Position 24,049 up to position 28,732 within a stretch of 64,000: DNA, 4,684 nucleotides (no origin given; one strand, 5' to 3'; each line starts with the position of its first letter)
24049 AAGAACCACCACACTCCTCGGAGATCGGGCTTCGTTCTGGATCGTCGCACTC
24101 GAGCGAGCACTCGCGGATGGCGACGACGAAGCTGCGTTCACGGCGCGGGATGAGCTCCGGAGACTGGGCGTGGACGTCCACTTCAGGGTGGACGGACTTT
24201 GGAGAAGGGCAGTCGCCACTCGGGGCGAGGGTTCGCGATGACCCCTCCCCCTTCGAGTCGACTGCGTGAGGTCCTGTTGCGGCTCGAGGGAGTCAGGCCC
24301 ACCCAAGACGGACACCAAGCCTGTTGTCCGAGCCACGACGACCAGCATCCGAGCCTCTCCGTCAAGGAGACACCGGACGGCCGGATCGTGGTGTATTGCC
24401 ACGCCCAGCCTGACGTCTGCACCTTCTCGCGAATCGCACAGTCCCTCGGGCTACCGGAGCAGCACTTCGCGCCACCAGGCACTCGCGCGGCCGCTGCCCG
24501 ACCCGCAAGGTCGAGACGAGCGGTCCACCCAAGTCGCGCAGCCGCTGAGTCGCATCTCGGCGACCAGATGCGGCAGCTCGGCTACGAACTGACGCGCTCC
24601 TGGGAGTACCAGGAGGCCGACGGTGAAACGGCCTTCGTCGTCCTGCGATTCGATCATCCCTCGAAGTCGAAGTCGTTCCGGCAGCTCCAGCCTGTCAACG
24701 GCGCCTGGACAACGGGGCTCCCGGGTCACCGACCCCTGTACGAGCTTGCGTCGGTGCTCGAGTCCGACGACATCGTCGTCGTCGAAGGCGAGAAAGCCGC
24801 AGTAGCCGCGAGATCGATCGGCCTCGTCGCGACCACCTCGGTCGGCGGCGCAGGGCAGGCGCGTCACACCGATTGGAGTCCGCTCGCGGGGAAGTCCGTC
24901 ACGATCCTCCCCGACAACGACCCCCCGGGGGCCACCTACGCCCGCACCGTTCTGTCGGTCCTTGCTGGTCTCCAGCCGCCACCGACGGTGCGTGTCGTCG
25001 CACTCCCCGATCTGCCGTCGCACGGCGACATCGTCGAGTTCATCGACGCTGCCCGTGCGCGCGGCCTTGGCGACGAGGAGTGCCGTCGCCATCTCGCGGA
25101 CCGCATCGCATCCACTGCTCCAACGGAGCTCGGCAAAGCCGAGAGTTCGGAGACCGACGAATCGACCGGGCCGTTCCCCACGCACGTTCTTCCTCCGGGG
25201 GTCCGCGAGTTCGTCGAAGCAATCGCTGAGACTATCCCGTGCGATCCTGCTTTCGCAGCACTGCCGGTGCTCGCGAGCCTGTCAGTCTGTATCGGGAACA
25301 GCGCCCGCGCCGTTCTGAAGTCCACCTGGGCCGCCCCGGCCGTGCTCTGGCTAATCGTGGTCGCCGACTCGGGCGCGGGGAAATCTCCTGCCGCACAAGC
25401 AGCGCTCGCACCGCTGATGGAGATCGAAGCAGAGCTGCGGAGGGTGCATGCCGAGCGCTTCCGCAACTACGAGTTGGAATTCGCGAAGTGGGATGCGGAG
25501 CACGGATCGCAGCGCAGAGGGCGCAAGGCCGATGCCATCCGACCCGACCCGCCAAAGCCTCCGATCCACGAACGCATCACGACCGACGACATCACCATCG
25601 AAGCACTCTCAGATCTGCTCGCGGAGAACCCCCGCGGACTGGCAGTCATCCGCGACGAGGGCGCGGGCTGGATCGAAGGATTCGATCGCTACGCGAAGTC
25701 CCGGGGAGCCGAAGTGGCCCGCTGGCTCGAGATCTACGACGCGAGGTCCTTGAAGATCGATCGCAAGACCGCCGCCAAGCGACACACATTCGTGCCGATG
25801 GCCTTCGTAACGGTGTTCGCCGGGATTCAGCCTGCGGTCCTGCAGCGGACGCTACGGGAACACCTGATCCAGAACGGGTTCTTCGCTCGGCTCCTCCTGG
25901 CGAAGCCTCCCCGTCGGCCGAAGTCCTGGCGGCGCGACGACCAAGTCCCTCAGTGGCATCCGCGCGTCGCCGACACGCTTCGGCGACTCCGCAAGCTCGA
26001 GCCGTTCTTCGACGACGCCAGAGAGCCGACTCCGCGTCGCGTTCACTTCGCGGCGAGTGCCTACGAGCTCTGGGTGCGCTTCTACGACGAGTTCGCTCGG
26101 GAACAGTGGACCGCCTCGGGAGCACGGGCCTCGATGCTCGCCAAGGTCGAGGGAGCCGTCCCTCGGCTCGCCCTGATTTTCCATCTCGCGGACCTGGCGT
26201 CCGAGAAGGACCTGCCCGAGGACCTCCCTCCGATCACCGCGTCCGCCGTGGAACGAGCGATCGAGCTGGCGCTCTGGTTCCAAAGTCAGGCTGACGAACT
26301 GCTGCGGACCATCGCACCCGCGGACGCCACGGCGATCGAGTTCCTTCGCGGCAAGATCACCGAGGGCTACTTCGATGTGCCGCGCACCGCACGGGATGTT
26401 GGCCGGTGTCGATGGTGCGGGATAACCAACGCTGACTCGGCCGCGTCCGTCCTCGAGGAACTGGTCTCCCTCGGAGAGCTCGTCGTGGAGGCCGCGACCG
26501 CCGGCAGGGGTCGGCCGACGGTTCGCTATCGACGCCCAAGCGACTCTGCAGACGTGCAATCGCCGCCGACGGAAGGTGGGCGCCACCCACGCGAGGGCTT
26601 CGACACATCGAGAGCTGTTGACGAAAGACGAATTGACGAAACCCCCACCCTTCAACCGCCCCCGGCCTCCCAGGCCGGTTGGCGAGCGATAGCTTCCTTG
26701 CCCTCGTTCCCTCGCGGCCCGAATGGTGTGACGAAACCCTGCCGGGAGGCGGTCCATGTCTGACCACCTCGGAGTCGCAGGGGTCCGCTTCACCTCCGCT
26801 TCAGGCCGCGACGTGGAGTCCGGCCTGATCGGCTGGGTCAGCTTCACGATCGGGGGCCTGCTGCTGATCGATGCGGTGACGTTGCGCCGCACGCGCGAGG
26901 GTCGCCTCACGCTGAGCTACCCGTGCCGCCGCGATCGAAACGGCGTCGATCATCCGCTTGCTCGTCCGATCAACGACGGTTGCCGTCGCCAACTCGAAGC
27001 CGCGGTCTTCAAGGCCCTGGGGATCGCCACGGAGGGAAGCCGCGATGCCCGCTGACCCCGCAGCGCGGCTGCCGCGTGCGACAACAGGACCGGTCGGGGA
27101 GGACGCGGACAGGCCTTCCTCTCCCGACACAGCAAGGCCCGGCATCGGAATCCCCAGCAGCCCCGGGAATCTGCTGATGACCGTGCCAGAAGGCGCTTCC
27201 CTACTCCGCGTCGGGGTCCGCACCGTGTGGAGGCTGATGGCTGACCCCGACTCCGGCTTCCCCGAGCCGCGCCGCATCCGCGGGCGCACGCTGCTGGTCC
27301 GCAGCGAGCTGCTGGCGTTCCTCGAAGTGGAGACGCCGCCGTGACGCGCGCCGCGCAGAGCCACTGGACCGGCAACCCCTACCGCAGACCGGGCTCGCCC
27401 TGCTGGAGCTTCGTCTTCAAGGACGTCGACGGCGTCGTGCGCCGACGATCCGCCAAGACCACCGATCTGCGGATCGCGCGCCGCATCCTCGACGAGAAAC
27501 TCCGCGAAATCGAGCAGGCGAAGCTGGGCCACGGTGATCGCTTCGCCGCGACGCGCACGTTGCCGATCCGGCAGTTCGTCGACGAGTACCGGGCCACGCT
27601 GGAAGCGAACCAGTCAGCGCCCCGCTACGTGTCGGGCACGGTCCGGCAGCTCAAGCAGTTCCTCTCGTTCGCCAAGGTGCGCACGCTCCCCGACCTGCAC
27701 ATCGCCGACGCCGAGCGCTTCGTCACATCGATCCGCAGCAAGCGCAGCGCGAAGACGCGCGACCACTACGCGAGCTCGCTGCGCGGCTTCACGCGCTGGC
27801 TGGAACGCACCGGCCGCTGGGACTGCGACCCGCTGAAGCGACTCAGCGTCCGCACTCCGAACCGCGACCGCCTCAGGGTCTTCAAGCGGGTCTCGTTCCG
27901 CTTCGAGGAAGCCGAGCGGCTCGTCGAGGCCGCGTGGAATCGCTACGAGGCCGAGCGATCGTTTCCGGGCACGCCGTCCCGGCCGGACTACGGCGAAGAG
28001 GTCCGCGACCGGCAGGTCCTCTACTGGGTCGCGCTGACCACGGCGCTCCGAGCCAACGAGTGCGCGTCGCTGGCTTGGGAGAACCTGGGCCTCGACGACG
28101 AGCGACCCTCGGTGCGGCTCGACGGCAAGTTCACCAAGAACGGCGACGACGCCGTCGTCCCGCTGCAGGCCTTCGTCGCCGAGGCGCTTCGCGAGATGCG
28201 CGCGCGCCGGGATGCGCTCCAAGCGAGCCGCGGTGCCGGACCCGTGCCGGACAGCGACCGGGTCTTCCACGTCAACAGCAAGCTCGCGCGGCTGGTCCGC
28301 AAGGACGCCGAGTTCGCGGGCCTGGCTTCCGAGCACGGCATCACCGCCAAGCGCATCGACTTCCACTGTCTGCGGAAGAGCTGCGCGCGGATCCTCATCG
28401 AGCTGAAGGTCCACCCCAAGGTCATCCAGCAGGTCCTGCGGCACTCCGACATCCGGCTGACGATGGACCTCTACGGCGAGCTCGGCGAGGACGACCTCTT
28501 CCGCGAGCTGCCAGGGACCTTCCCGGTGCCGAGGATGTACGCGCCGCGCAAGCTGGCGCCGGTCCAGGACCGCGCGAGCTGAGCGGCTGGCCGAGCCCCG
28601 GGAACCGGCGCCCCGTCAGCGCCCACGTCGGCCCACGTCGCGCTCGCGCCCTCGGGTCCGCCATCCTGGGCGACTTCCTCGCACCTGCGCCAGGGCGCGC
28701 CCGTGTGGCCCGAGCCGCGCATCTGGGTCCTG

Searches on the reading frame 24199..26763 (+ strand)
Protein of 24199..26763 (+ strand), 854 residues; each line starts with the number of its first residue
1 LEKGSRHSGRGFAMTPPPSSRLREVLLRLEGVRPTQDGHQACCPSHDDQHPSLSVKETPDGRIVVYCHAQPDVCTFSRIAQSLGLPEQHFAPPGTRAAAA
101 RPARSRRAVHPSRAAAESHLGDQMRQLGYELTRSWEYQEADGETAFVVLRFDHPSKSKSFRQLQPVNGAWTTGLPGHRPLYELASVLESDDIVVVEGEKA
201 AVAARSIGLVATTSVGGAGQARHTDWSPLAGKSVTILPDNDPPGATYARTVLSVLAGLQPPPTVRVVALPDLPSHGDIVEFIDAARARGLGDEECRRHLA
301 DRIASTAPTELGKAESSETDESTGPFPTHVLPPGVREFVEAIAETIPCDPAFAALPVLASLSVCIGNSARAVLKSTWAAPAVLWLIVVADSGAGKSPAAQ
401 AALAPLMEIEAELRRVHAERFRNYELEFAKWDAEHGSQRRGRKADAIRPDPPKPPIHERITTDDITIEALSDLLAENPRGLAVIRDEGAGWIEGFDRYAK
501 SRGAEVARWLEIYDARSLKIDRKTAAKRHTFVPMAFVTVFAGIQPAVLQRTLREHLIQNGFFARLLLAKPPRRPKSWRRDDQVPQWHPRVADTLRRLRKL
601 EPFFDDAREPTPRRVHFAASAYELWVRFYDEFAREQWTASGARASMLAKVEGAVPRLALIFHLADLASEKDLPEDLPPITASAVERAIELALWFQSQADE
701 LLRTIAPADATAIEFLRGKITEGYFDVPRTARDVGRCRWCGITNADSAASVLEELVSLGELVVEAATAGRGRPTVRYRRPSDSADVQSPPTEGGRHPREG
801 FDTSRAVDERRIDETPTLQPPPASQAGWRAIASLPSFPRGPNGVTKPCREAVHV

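Call 66: search_protein_families(library=pfam, proteins=[window:24199-26763:+], max_evalue=0.01)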
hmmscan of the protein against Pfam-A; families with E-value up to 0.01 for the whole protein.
window:24199-26763:+ (854 aa): 2 families
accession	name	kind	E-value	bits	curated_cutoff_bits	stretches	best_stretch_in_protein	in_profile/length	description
PF13148.11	DUF3987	-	7.9e-70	236.3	27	1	348-702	2-362/364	Protein of unknown function (DUF3987)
PF01807.25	Zn_ribbon_DnaG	-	0.005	17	24.9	1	37-78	30-71/98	CHC2 zinc finger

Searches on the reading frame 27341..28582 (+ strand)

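Call 66: search_protein_families(library=pfam, proteins=[window:27341-28582:+], max_evalue=0.01)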
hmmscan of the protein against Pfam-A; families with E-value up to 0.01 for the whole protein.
window:27341-28582:+ (413 aa): 3 families
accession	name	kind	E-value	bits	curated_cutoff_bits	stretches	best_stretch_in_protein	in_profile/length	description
PF00589.27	Phage_integrase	-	1.5e-18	67.6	27.1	1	220-378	21-165/172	Phage integrase family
PF02899.23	Phage_int_SAM_1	-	9.6e-05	23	22.3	1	82-157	3-82/83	Phage integrase, N-terminal SAM-like domain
PF13495.12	Phage_int_SAM_4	-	0.0026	18.6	27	1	81-156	3-80/85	Phage integrase, N-terminal SAM-like domain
